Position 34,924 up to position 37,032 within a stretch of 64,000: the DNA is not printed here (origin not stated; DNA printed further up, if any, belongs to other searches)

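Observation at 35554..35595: The purD-purE fusion junction is a perfect 42-nt GC-rich palindrome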

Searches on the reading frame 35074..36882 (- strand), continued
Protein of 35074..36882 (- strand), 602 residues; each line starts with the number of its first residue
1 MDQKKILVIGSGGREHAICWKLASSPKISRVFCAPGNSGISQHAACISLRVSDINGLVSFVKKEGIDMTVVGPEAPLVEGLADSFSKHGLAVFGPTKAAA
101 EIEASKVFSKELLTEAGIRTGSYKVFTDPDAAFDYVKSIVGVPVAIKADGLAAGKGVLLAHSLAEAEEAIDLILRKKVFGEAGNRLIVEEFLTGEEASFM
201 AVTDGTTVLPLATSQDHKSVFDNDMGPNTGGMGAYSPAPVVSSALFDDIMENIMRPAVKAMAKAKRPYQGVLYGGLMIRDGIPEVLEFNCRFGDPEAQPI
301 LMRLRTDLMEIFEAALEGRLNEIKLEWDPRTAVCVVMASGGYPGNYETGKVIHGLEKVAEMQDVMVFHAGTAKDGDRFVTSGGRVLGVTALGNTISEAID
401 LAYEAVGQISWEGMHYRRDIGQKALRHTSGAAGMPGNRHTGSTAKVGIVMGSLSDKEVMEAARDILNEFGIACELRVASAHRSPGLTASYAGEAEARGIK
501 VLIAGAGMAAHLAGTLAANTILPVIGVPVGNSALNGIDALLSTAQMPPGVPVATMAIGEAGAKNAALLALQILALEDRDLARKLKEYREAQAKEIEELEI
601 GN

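Call 11: find_encoding_contigs(protein=P0001, flank=3000, max_places=6)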
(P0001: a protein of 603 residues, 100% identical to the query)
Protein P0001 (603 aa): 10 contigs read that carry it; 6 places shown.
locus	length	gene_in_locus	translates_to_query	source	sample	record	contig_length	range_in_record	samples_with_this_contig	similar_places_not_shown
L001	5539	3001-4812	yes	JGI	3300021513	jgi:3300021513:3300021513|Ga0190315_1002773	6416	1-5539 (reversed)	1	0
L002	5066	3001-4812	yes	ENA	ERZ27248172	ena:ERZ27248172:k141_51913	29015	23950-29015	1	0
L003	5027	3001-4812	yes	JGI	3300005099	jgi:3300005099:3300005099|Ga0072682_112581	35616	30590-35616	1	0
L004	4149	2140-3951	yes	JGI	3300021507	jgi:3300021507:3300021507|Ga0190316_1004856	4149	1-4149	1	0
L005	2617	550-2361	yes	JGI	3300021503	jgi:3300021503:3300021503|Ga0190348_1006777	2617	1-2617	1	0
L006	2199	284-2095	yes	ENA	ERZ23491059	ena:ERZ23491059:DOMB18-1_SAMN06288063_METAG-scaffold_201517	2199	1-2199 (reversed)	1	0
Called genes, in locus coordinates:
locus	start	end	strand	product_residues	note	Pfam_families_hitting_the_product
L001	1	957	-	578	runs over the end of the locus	PF03099:BPL_LplA_LipB, PF04166:PdxA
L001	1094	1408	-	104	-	PF04023:FeoA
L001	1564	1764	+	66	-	-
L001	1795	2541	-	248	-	PF04016:DUF364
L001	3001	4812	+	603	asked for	PF02844:GARS_N, PF01071:GARS_A, PF02843:GARS_C, PF00731:AIRC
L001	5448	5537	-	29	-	?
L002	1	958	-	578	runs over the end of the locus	PF03099:BPL_LplA_LipB, PF04166:PdxA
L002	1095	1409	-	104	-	PF04023:FeoA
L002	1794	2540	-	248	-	PF04016:DUF364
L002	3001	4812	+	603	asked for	PF02844:GARS_N, PF01071:GARS_A, PF02843:GARS_C, PF00731:AIRC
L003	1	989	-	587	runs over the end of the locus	PF03099:BPL_LplA_LipB, PF04166:PdxA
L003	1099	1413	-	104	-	PF04023:FeoA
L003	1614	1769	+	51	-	-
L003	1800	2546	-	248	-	PF04016:DUF364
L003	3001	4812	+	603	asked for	PF02844:GARS_N, PF01071:GARS_A, PF02843:GARS_C, PF00731:AIRC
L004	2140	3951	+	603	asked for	PF02844:GARS_N, PF01071:GARS_A, PF02843:GARS_C, PF00731:AIRC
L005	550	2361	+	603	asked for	PF02844:GARS_N, PF01071:GARS_A, PF02843:GARS_C, PF00731:AIRC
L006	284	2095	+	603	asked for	PF02844:GARS_N, PF01071:GARS_A, PF02843:GARS_C, PF00731:AIRC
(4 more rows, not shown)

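Call 12: find_encoding_contigs(protein=P0002, flank=3000, max_places=4)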
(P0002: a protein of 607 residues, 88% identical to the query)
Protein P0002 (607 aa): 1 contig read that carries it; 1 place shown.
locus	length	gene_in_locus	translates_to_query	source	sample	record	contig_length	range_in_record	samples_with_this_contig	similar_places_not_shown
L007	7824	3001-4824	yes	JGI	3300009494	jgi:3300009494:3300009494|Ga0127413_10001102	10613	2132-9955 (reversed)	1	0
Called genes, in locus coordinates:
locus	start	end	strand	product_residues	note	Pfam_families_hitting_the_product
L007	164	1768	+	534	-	PF08448:PAS_4, PF13188:PAS_8 (faint), PF13426:PAS_9 (weak), PF00512:HisKA, PF02518:HATPase_c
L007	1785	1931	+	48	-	-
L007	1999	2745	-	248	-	PF04016:DUF364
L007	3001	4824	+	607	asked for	PF02844:GARS_N, PF01071:GARS_A, PF02843:GARS_C, PF00731:AIRC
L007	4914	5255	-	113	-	-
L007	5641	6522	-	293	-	PF06180:CbiK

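Call 18: list_cluster_members(proteins=[P0001, P0002, window:35074-36882:-])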
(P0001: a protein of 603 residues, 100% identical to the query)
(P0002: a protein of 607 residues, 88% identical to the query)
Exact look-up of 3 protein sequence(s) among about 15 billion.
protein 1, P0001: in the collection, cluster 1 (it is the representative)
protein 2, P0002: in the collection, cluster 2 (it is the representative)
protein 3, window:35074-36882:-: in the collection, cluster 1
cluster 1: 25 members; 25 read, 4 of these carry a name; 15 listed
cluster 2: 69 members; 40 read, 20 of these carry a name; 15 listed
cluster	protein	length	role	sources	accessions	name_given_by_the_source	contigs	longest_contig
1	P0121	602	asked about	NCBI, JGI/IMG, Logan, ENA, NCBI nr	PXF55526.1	MAG: phosphoribosylamine--glycine ligase [Deltaproteobacteria bacterium]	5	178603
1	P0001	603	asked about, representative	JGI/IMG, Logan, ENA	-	-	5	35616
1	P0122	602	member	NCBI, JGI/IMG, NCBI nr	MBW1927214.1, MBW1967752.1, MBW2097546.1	MAG: phosphoribosylamine--glycine ligase [Deltaproteobacteria bacterium] | phosphoribosylamine--glycine ligase [Deltaproteobacteria bacterium]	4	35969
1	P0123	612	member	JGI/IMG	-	phosphoribosylamine--glycine ligase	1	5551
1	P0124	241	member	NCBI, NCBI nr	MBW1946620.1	MAG: phosphoribosylamine--glycine ligase, partial [Deltaproteobacteria bacterium] | phosphoribosylamine--glycine ligase [Deltaproteobacteria bacterium]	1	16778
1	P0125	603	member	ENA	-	-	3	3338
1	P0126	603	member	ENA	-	-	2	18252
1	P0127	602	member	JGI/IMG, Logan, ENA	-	-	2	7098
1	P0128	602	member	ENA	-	-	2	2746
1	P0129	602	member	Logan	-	-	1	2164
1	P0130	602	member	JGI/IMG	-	-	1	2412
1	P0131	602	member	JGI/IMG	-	-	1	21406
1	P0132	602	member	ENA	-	-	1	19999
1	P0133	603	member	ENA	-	-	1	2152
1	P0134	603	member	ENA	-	-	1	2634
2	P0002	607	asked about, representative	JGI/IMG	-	-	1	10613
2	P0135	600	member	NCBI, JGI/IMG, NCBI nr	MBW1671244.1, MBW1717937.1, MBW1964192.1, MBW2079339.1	MAG: phosphoribosylamine--glycine ligase [Deltaproteobacteria bacterium] | phosphoribosylamine--glycine ligase [Deltaproteobacteria bacterium]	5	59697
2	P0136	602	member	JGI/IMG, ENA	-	phosphoribosylamine--glycine ligase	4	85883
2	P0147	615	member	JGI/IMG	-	phosphoribosylamine--glycine ligase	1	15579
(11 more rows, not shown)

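Call 21: find_encoding_contigs(protein=P0127, flank=1500, max_places=4)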
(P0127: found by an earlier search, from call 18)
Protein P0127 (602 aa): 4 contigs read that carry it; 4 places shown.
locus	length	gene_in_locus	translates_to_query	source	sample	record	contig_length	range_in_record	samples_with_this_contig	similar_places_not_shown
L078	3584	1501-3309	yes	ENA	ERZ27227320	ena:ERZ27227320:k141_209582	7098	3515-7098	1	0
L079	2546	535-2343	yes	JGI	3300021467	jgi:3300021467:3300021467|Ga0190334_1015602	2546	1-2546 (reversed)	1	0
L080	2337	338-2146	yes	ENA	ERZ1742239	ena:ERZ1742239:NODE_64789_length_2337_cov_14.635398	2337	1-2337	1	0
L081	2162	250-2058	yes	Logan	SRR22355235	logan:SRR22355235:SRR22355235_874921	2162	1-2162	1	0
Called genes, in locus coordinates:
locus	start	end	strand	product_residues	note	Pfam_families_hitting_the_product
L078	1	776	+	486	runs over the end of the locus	PF00072:Response_reg, PF00158:Sigma54_activat, PF14532:Sigma54_activ_2, PF07728:AAA_5 (weak), PF25601:AAA_lid_14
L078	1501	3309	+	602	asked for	PF02844:GARS_N, PF01071:GARS_A, PF02843:GARS_C, PF00731:AIRC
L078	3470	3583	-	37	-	?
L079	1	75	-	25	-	?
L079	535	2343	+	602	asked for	PF02844:GARS_N, PF01071:GARS_A, PF02843:GARS_C, PF00731:AIRC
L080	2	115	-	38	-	?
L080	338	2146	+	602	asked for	PF02844:GARS_N, PF01071:GARS_A, PF02843:GARS_C, PF00731:AIRC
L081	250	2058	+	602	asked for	PF02844:GARS_N, PF01071:GARS_A, PF02843:GARS_C, PF00731:AIRC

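Call 22: find_encoding_contigs(protein=P0129, flank=1500, max_places=4)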
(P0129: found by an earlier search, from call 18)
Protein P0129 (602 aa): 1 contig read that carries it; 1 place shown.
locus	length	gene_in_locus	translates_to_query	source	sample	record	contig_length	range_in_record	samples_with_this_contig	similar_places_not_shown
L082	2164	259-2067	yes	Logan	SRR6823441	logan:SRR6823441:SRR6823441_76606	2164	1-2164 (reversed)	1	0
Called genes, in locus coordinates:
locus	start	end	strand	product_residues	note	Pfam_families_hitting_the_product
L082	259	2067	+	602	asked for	PF02844:GARS_N, PF01071:GARS_A, PF02843:GARS_C, PF00731:AIRC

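Call 23: find_encoding_contigs(protein=P0123, flank=1500, max_places=4)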
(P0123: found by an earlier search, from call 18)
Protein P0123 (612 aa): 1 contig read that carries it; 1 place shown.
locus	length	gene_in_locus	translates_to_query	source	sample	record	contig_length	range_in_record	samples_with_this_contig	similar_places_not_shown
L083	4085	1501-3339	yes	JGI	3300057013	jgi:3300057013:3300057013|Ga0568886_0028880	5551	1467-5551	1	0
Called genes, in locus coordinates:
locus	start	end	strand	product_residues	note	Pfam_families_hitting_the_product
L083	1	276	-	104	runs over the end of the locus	PF04023:FeoA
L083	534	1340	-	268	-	PF04016:DUF364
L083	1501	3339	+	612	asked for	PF02844:GARS_N, PF01071:GARS_A, PF02843:GARS_C, PF00731:AIRC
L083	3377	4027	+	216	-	PF01300:Sua5_yciO_yrdC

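Call 24: find_encoding_contigs(protein=P0136, flank=1500, max_places=4)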
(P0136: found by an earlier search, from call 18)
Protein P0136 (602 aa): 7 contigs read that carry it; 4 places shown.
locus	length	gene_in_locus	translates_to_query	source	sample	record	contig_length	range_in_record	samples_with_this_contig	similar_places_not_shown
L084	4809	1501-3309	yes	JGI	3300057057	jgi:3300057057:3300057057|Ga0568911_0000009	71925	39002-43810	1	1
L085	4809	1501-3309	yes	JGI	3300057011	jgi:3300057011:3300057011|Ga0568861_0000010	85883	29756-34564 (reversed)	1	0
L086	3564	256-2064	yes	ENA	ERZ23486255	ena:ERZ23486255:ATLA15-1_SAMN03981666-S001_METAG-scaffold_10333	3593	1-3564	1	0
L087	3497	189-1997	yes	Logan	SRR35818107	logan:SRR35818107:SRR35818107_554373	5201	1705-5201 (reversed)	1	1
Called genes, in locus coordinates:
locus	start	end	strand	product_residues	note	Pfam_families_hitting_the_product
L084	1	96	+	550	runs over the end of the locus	PF00989:PAS (weak), PF13188:PAS_8 (faint), PF08448:PAS_4, PF13426:PAS_9 (weak), PF00512:HisKA, PF02518:HATPase_c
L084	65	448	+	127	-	PF00072:Response_reg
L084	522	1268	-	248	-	PF04016:DUF364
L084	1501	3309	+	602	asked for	PF02844:GARS_N, PF01071:GARS_A, PF02843:GARS_C, PF00731:AIRC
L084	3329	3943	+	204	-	PF01300:Sua5_yciO_yrdC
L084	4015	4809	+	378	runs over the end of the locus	PF02618:YceG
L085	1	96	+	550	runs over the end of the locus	PF00989:PAS (weak), PF13188:PAS_8 (faint), PF08448:PAS_4, PF13426:PAS_9 (weak), PF00512:HisKA, PF02518:HATPase_c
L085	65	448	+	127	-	PF00072:Response_reg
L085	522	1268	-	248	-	PF04016:DUF364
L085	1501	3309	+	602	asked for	PF02844:GARS_N, PF01071:GARS_A, PF02843:GARS_C, PF00731:AIRC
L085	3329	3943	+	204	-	PF01300:Sua5_yciO_yrdC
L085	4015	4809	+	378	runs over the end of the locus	PF02618:YceG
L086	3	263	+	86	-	?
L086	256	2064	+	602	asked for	PF02844:GARS_N, PF01071:GARS_A, PF02843:GARS_C, PF00731:AIRC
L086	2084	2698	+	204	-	PF01300:Sua5_yciO_yrdC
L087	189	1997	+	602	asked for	PF02844:GARS_N, PF01071:GARS_A, PF02843:GARS_C, PF00731:AIRC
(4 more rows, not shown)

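Call 25: find_encoding_contigs(protein=P0133, flank=1500, max_places=3)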
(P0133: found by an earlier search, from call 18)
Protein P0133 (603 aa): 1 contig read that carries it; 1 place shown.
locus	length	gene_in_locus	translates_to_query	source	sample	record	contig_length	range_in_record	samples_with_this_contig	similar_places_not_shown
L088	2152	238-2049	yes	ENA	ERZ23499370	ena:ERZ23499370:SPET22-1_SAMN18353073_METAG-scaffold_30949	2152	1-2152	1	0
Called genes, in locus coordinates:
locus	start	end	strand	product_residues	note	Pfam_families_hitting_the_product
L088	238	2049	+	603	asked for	PF02844:GARS_N, PF01071:GARS_A, PF02843:GARS_C, PF00731:AIRC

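Call 26: find_encoding_contigs(protein=P0147, flank=1500, max_places=2)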
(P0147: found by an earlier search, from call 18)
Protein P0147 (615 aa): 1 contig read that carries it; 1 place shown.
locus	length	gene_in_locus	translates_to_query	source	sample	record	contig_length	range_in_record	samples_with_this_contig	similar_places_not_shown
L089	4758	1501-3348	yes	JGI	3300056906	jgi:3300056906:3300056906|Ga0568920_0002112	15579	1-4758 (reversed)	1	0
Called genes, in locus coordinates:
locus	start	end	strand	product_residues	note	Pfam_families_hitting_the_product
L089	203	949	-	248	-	PF04016:DUF364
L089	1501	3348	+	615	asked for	PF02844:GARS_N, PF01071:GARS_A, PF02843:GARS_C, PF00731:AIRC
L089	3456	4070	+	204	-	PF01300:Sua5_yciO_yrdC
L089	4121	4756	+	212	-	?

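Call 27: find_encoding_contigs(protein=P0135, flank=1500, max_places=2)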
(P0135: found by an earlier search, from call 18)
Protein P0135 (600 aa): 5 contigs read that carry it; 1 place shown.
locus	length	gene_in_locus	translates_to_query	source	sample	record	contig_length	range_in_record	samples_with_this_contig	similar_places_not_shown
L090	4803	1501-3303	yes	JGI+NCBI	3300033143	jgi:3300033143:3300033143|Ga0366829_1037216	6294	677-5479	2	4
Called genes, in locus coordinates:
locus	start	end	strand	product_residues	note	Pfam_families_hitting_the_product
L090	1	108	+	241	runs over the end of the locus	PF01522:Polysacc_deac_1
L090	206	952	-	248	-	PF04016:DUF364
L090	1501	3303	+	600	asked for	PF02844:GARS_N, PF01071:GARS_A, PF02843:GARS_C, PF00731:AIRC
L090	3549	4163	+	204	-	PF01300:Sua5_yciO_yrdC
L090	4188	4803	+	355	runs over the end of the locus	PF02618:YceG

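Call 28: find_encoding_contigs(protein=P0005, flank=1500, max_places=2)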
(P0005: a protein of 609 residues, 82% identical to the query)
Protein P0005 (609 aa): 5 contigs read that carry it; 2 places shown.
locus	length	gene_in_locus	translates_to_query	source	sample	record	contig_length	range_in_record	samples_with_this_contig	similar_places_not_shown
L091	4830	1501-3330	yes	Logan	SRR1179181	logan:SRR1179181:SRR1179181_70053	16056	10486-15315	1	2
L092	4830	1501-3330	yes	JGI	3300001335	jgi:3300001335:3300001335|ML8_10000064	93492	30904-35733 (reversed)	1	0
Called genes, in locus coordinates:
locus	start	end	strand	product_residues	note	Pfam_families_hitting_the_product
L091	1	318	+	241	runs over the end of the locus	PF01522:Polysacc_deac_1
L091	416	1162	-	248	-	PF04016:DUF364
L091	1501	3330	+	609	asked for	PF02844:GARS_N, PF01071:GARS_A, PF02843:GARS_C, PF00731:AIRC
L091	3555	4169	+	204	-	PF01300:Sua5_yciO_yrdC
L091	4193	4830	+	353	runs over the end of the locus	PF02618:YceG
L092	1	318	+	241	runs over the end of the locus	PF01522:Polysacc_deac_1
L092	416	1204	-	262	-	PF04016:DUF364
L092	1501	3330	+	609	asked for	PF02844:GARS_N, PF01071:GARS_A, PF02843:GARS_C, PF00731:AIRC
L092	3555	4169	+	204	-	PF01300:Sua5_yciO_yrdC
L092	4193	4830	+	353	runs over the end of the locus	PF02618:YceG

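Call 32: find_encoding_contigs(protein=P0004, flank=1500, max_places=1)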
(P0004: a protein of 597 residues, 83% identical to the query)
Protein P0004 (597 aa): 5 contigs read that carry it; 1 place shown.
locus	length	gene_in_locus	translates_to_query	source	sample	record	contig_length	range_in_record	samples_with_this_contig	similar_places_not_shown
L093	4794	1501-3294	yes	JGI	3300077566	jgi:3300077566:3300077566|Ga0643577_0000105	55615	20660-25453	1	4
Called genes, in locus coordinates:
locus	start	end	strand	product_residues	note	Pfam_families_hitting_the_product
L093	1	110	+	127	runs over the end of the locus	PF00072:Response_reg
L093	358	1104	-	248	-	PF04016:DUF364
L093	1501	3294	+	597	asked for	PF02844:GARS_N, PF01071:GARS_A, PF02843:GARS_C, PF00731:AIRC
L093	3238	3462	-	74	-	-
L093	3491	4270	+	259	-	PF06180:CbiK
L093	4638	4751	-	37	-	-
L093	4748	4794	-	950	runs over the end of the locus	PF04851:ResIII, PF18766:SWI2_SNF2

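Call 33: find_encoding_contigs(protein=P0009, flank=1500, max_places=1)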
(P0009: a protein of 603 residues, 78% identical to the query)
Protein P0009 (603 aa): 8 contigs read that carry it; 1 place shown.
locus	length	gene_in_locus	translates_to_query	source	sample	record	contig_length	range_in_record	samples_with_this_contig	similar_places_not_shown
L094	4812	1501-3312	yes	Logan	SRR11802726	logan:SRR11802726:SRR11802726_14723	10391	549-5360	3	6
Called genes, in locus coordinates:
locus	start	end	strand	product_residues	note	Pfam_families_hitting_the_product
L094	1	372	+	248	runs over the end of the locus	-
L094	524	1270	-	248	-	PF04016:DUF364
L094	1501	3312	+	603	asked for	PF02844:GARS_N, PF01071:GARS_A, PF02843:GARS_C, PF00731:AIRC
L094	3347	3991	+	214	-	PF01300:Sua5_yciO_yrdC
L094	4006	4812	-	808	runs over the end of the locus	PF02190:LON_substr_bdg, PF13401:AAA_22 (faint), PF08298:AAA_PrkA (faint), PF00004:AAA, PF07728:AAA_5, PF22667:Lon_lid, PF05362:Lon_C, PF13541:ChlI, +1 more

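Call 57: predict_structure(alignment_id=A1)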
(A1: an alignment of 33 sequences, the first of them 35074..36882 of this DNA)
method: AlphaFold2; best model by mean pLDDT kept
length: 602 residues; sequences in the alignment: 33
mean_pLDDT: 85.2   pTM: 0.69
mean pLDDT of the five models: 85.2, 85.0, 83.8, 83.4, 82.6
residues with pLDDT >= 90: 324; 70-90: 207; 50-70: 38; < 50: 33
segments of 3 or more residues with pLDDT < 50: 223-229, 429-442, 539-549
pLDDT, mean of each block of 10 residues (from residue 1): 89 87 96 91 92 93 96 77 94 93 90 95 95 95 91 82 95 92 91 87 95 78 47 85 87 97 95 89 87 87 96 96 94 89 71 94 94 91 90 91 96 85 66 29 76 85 89 83 75 80 85 82 84 52 46 73 92 89 91 80 52
secondary structure, 60 per line:
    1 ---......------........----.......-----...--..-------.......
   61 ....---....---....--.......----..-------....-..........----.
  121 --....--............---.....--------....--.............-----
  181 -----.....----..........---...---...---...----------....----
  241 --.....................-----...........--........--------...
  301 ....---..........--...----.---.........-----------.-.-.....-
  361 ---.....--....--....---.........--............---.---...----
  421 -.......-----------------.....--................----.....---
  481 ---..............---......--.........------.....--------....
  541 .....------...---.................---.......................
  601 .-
elements in order: E4-9 H16-23 E28-34 H54-64 E68-71 H75-78 H81-87 H101-104 H106-115 E123-126 H129-140 E144-148 E157-160 H163-175 E186-190 E195-204 E208-210 E214-216 E233-236 H243-263 E269-279 E282-289 H298-303 H308-317 E331-339 H355-359 E364-368 E371-374 E377-380 E384-392 H395-406 E414-416 H422-428 E446-450 H453-468 E473-477 H484-497 E501-506 H509-517 E524-528 H537-545 E552-554 H558-574 H578-601
